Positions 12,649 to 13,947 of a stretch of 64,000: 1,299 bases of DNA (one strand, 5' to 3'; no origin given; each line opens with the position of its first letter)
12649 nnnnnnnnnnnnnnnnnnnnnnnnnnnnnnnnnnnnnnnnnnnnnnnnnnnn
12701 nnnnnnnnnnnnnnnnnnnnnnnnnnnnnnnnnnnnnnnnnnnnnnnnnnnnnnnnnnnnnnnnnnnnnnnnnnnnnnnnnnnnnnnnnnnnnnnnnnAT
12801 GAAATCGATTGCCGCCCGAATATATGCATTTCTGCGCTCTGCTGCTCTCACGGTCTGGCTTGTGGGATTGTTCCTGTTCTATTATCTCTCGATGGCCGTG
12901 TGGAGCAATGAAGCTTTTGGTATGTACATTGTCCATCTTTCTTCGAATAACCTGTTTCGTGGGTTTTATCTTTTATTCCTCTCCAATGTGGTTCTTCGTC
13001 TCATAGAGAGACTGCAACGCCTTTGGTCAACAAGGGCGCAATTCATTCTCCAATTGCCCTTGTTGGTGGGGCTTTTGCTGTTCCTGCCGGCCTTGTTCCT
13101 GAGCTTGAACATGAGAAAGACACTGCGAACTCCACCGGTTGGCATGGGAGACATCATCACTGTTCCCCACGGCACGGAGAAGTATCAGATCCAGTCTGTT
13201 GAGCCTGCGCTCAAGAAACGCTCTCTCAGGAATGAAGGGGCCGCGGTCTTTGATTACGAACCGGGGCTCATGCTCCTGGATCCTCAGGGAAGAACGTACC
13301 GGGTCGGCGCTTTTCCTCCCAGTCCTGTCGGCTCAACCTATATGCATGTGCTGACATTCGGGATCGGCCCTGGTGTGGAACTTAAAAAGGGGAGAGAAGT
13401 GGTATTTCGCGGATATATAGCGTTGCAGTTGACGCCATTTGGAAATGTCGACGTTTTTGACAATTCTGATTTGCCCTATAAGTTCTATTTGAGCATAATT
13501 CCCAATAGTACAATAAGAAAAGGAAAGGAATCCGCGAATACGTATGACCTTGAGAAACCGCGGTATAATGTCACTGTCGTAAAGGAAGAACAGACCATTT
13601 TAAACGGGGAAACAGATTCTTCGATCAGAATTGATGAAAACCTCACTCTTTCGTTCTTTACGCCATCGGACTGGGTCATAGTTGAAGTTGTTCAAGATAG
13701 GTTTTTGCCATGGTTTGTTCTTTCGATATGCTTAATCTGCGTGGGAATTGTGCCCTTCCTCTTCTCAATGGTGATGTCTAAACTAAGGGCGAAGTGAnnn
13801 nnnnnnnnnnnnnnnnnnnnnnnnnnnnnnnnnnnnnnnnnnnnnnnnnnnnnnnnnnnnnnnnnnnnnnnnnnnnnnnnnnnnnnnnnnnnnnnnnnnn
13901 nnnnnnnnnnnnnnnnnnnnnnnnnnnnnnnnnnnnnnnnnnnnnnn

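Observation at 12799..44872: Eleven non-canonical CX4CH heme motifs plus three ResB-like genes: possible dedicated maturation of unusual heme sites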

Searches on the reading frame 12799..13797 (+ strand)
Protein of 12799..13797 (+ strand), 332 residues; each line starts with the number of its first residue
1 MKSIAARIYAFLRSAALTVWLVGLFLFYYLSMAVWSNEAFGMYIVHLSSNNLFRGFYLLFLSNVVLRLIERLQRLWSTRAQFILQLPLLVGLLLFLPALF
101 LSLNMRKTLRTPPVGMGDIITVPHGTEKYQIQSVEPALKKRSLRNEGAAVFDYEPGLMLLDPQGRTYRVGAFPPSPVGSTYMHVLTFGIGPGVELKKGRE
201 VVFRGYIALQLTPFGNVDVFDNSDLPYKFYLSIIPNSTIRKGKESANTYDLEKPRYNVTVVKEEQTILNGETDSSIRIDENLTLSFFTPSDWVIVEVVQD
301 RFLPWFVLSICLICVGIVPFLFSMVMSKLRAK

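Call 4: search_protein_families(library=pfam, proteins=[window:12799-13797:+], max_evalue=0.1)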
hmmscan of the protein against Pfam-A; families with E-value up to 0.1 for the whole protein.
window:12799-13797:+ (332 aa): 0 families

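Call 5: search_protein_families(library=ncbifam, proteins=[window:12799-13797:+], max_evalue=0.1)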
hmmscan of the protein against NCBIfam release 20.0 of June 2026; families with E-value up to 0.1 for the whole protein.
window:12799-13797:+ (332 aa): 0 families

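Call 9: find_homologous_proteins(query=window:12799-13797:+, max_evalue=0.001)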
Query window:12799-13797:+ (332 aa): 76 proteins with E <= 0.001 among 5056 candidates.
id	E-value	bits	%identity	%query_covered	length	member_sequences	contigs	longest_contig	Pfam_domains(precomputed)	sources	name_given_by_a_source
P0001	1.6e-148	512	100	69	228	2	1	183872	-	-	-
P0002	5.6e-118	412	58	93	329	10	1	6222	-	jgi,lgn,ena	-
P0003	1.7e-115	404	56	96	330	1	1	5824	-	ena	-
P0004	6.5e-115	402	54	97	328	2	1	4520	-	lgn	-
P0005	7.6e-115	402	55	98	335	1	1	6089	-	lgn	-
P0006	4.0e-114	399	56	97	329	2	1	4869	-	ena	-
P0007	1.6e-112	394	56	98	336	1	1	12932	-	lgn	-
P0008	1.3e-111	391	54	96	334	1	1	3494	-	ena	-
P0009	1.5e-111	391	55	96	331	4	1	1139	-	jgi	-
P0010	1.7e-110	387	53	95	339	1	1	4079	-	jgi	jgi:hypothetical protein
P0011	4.9e-110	386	54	96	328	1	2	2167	-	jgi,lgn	-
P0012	6.2e-109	382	52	99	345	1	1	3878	-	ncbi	-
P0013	6.5e-109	382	53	90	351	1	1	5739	-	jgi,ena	-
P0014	5.1e-108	379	51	99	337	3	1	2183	-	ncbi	-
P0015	3.1e-106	373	50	97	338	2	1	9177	-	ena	-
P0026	3.9e-103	363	49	98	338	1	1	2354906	-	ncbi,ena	-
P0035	1.2e-95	339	48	98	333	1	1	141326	PF05140.20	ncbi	-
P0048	8.5e-90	319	46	98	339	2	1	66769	-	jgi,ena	-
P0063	2.3e-85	305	43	100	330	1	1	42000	-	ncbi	-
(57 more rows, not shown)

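Call 13: find_encoding_contigs(protein=P0026, flank=10000, max_places=2)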
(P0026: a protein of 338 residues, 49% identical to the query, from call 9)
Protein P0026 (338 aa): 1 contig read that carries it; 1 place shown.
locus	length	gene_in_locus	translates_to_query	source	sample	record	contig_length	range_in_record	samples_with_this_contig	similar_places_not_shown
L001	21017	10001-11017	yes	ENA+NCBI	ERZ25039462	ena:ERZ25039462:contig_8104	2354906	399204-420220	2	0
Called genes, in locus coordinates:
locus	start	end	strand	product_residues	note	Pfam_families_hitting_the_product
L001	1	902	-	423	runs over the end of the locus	PF01476:LysM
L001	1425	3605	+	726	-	PF19312:NtrY_N (weak), PF00672:HAMP, PF00989:PAS, PF08448:PAS_4 (faint), PF00512:HisKA, PF02518:HATPase_c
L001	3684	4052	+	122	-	PF00581:Rhodanese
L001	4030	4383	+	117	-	PF22175:Ogg-HhH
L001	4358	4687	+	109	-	PF22175:Ogg-HhH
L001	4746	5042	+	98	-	-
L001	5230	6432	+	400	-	PF12704:MacB_PCD, PF02687:FtsX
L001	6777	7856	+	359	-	PF12704:MacB_PCD, PF02687:FtsX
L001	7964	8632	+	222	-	PF00005:ABC_tran, PF02463:SMC_N (faint), PF13304:AAA_21 (weak)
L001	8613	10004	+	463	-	PF10080:FtrD-like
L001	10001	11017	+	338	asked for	-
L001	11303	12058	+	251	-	PF14522:Cytochrome_C7 (faint), PF09699:Paired_CXXCH_1 (weak)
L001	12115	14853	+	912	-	PF06739:SBBP (faint), PF08450:SGL (faint), PF01436:NHL (faint), PF01839:FG-GAP (faint), PF13517:FG-GAP_3 (faint), PF19190:BACON_2, PF22076:Cep192_D6 (faint)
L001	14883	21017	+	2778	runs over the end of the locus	PF14522:Cytochrome_C7 (faint), PF14537:Cytochrom_c3_2 (faint), PF09698:GSu_C4xC__C2xCH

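Call 14: find_encoding_contigs(protein=P0035, flank=10000, max_places=2)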
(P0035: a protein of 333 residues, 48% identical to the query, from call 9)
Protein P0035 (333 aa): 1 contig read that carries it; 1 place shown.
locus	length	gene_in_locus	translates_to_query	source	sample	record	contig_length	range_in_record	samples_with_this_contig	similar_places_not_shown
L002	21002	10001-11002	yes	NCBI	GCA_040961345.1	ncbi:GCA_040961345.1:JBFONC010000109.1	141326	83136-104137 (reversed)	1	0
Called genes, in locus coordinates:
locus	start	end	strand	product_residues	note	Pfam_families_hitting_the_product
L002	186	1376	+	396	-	-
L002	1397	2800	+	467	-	PF05140:ResB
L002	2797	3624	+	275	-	PF01578:Cytochrom_C_asm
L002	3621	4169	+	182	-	-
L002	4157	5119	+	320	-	PF05140:ResB (faint)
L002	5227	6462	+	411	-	PF12704:MacB_PCD, PF02687:FtsX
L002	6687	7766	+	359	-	PF12704:MacB_PCD, PF02687:FtsX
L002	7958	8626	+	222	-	PF00005:ABC_tran, PF02463:SMC_N (faint), PF13304:AAA_21 (weak)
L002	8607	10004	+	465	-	PF10080:FtrD-like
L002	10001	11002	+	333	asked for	PF05140:ResB (faint)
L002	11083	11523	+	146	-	PF10604:Polyketide_cyc2, PF03364:Polyketide_cyc (weak), PF08327:AHSA1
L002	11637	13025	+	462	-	PF02310:B12-binding, PF04055:Radical_SAM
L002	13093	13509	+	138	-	-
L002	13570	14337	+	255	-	PF01578:Cytochrom_C_asm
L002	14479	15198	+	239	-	-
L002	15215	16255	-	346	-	PF13354:Beta-lactamase2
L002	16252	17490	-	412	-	PF05140:ResB (faint)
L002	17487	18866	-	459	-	PF10080:FtrD-like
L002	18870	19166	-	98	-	-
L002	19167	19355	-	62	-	-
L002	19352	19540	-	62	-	-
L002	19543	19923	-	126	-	-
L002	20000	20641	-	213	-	-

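Call 16: find_encoding_contigs(protein=P0001, flank=10000, max_places=1)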
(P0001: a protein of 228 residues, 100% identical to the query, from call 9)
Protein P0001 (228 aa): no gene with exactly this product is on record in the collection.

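Call 18: find_encoding_contigs(protein=P0063, flank=10000, max_places=1)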
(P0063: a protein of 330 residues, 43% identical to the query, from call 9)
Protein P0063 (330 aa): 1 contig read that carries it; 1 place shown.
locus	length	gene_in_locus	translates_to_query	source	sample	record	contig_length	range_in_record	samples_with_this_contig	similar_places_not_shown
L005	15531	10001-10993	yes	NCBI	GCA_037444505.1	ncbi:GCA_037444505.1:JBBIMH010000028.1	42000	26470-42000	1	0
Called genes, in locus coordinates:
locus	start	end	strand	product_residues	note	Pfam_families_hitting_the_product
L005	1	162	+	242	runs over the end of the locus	PF01578:Cytochrom_C_asm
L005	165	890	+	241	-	-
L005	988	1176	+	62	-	-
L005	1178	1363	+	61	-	PF00578:AhpC-TSA (faint)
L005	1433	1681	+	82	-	-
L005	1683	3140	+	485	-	PF02310:B12-binding, PF04055:Radical_SAM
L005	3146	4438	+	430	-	PF10080:FtrD-like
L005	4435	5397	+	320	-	-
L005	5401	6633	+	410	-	PF12704:MacB_PCD, PF02687:FtsX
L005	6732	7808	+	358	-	PF12704:MacB_PCD, PF02687:FtsX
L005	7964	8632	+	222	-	PF00005:ABC_tran, PF02463:SMC_N (faint), PF13304:AAA_21 (faint)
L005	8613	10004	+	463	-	PF10080:FtrD-like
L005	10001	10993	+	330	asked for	-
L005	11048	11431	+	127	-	PF04020:Phage_holin_4_2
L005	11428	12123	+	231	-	PF01891:CbiM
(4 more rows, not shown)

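Call 19: find_encoding_contigs(protein=P0048, flank=10000, max_places=1)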
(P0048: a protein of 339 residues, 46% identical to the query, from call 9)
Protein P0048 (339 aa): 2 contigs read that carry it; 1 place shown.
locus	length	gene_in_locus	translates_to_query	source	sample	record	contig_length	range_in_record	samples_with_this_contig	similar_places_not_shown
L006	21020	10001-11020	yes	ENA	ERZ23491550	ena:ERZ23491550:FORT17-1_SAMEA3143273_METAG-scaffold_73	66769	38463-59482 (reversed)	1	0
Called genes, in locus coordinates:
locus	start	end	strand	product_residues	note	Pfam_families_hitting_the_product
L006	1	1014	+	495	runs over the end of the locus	PF07719:TPR_2 (faint)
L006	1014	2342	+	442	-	PF14238:DUF4340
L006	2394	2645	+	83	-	PF01402:RHH_1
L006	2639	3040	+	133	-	PF01850:PIN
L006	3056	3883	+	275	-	PF01578:Cytochrom_C_asm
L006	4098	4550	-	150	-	-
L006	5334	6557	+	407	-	PF12704:MacB_PCD, PF02687:FtsX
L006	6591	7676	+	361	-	PF02687:FtsX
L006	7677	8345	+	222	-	PF02463:SMC_N (faint), PF00005:ABC_tran, PF13304:AAA_21 (weak)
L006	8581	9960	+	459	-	PF10080:FtrD-like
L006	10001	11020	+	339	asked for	-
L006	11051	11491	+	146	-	PF10604:Polyketide_cyc2, PF03364:Polyketide_cyc, PF08327:AHSA1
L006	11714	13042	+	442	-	PF02310:B12-binding, PF04055:Radical_SAM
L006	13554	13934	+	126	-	-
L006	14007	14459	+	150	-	PF05573:NosL (weak)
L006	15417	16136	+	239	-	PF05140:ResB (faint)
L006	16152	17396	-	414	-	PF05140:ResB (faint)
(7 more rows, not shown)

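Call 23: search_solved_structures(query=A1, max_evalue=10, show_alignments=2)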
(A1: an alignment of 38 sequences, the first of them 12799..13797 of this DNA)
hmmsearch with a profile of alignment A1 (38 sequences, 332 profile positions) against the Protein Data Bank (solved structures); distinct sequences matched with E-value up to 10: 0.

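Call 28: find_related_loci(query=A3, collection=genome_contigs, flank=10000)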
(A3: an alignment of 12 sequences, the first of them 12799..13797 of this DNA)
Query A3 (332 aa) in genome_contigs; peptide patterns used: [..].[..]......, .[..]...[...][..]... (x = any residue, [..] = any of these).
43 stretches matched a pattern; 5 encode a relative of the query (tblastn E <= 1e-3); 5 distinct loci.
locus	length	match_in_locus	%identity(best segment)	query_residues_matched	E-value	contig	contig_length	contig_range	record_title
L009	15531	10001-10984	43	1-332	9e-91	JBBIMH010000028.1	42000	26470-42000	MAG: Nitrospirota bacterium isolate CYF170214_bin_228 NODE_1104_length_42000_cov_12.059769, whole genome shotgun sequenc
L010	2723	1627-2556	41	8-317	3e-84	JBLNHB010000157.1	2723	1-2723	MAG: bacterium isolate MAG5 PRJNA1031785_bin1_renamed_156, whole genome shotgun sequence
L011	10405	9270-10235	42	3-325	4e-81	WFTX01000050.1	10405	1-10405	MAG: Nitrospirae bacterium isolate S139_46 k151_202733, whole genome shotgun sequence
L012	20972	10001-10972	41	1-325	2e-80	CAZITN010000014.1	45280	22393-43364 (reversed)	MAG TPA_asm: uncultured Thermodesulfovibrio sp. isolate binchicken_co172_180 genome assembly, contig: NODE_492_length_45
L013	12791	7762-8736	43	3-329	6e-84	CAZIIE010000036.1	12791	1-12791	MAG TPA_asm: uncultured Nitrospirota bacterium isolate SRP162660_co2_172 genome assembly, contig: NODE_2309_length_12791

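Call 31: predict_structure(alignment_id=A1)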
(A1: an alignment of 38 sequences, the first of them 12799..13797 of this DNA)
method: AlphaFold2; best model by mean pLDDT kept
length: 332 residues; sequences in the alignment: 38
mean_pLDDT: 88.5   pTM: 0.75
mean pLDDT of the five models: 88.5, 87.8, 87.5, 87.1, 86.9
residues with pLDDT >= 90: 216; 70-90: 92; 50-70: 21; < 50: 3
segments of 3 or more residues with pLDDT < 50: 213-215
pLDDT, mean of each block of 10 residues (from residue 1): 90 96 95 89 93 96 95 93 95 96 92 91 86 83 58 84 95 90 89 91 83 57 81 86 82 89 91 91 91 92 95 97 92 87
secondary structure, 60 per line:
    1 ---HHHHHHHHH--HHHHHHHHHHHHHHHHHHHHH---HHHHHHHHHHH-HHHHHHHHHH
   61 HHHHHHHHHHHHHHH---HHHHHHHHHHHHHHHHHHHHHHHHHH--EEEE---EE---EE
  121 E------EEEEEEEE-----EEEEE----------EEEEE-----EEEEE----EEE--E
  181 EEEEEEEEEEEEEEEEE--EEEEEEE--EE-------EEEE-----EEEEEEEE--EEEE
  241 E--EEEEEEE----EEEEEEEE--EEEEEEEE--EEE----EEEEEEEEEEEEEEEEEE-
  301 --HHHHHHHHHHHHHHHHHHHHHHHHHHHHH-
elements in order: H4-12 H15-35 H39-49 H51-75 H79-104 E107-110 E119-121 E128-135 E141-145 E156-160 E166-170 E175-177 E180-197 E200-206 E218-221 E227-234 E237-241 E244-250 E255-262 E265-272 E275-277 E282-299 H303-331

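Call 35: fold_search(model_id=the predicted structure, library=pdb)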
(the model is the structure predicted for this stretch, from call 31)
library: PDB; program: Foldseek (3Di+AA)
matches with E <= 10: 595; with E <= 0.001: 1
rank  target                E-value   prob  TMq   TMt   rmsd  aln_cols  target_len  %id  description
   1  7s9y                  8.5e-05  1.00  0.33  0.13  21.5       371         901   11  Helicobacter Hepaticus CcsBA Open Conformation (released 2021-12-22)
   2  6zmq                  1.6e-03  1.00  0.29  0.17  14.6       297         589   11  Cytochrome c Heme Lyase CcmF (released 2021-05-19)
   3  7s9z                  2.2e-03  0.98  0.31  0.13  20.3       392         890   10  Helicobacter Hepaticus CcsBA Closed Conformation (released 2021-12-22)
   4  4wvm_B                3.5e-02  0.14  0.11  0.08  16.8       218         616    8  Stonustoxin structure (released 2015-12-02)
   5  9exo_C                7.8e-02  0.12  0.11  0.07  18.0       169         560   12  Wzc-K540M-2YE MgADP C1 (released 2025-04-23)
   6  2e6v_B                8.2e-02  0.08  0.10  0.12  19.5       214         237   11  Crystal structure of VIP36 exoplasmic/lumenal domain, Ca2+/Man3GlcNAc-bound form (released 2007-07-24)
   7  2e6v_C                8.6e-02  0.08  0.10  0.12  19.3       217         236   10  Crystal structure of VIP36 exoplasmic/lumenal domain, Ca2+/Man3GlcNAc-bound form (released 2007-07-24)
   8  6sjh_B                9.1e-02  0.12  0.12  0.17  17.8       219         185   10  Structure of the PRY-SPRY domain of human Trim16L/Trim70 (released 2021-02-24)
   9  7nhs_A                9.6e-02  0.13  0.11  0.08  19.3       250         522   10  Wzc K540M C8 (released 2021-08-25)
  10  3tfz_A                1.0e-01  0.14  0.09  0.17  28.1       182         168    8  Crystal structure of Zhui aromatase/cyclase from Streptomcyes sp. R1128 (released 2011-09-14)
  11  3pig_A                1.2e-01  0.05  0.08  0.06  21.1       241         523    7  beta-fructofuranosidase from Bifidobacterium longum (released 2011-04-27)
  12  5zbt                  1.5e-01  0.06  0.08  0.11  20.0       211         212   11  Structure of legume lectin-like domain from Entamoeba histolytica (released 2019-02-20)
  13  1l3a_C                1.6e-01  0.09  0.11  0.17  23.2       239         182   15  Structure of the plant transcriptional regulator PBF-2 (released 2002-06-26)
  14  8q68_B                1.6e-01  0.09  0.08  0.11  19.8       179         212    6  Crystal structure of TEAD1-YBD in complex with irreversible compound SWTX-143 (released 2023-10-04)
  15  9exo_E                1.7e-01  0.11  0.12  0.08  17.8       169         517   12  Wzc-K540M-2YE MgADP C1 (released 2025-04-23)
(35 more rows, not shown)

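Call 43: find_related_loci(query=A3, collection=metagenome_contigs, flank=10000)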
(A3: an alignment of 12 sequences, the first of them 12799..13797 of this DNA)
Query A3 (332 aa) in metagenome_contigs; peptide patterns used: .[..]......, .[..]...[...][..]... (x = any residue, [..] = any of these).
163 stretches matched a pattern; 10 encode a relative of the query (tblastn E <= 1e-3); 10 distinct loci.
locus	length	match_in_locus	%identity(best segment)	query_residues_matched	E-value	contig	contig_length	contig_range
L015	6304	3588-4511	58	1-309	3e-120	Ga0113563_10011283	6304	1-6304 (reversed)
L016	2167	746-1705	54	10-328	9e-121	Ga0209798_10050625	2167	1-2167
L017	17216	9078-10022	51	11-326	2e-102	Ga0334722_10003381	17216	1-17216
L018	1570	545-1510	46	7-328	2e-101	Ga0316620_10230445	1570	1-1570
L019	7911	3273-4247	46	3-328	3e-93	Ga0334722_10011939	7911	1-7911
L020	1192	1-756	56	58-309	8e-101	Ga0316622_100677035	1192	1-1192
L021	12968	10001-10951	45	11-328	2e-82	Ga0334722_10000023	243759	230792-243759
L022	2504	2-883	45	34-328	1e-83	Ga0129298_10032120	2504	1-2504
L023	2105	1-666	49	94-316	2e-65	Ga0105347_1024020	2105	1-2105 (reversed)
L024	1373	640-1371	46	6-249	2e-58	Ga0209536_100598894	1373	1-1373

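Call 78: search_protein_families(library=pfam, alignment_id=A1, max_evalue=1)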
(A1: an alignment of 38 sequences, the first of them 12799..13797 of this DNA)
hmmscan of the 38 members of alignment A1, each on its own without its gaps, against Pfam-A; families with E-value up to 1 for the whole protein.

A. member 1, window:12799-13797:+ (332 aa): 0 families

B. families by the number of members that match (of 38 scanned): 16 families
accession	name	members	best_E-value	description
PF05140.19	ResB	18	1.9e-05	ResB-like family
PF23778.1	Phage_holin_2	2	0.025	Putative phage holin family 2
PF21923.1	BON_like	2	0.029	BON-like domain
PF24084.1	DUF7369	2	0.13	Domain of unknown function (DUF7369)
PF25258.1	DUF7859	1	0.018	Family of unknown function (DUF7859)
PF12725.13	DUF3810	1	0.1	Protein of unknown function (DUF3810)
PF20924.2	RLIP76_Ral-bd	1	0.15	RLIP76, Ral binding domain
PF13955.11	Fst_toxin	1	0.16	Toxin Fst, type I toxin-antitoxin system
PF09203.16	MspA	1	0.17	MspA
PF02285.20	COX8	1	0.19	Cytochrome oxidase c subunit VIII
PF25093.1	DUF7807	1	0.21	Family of unknown function (DUF7807)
PF17353.8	DUF5381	1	0.29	Family of unknown function (DUF5381)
PF16450.11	Prot_ATP_ID_OB_C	1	0.34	Proteasomal ATPase OB C-terminal domain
PF03845.19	Spore_permease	1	0.45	Spore germination protein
PF17555.7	TssN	1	0.49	Type VI secretion system, TssN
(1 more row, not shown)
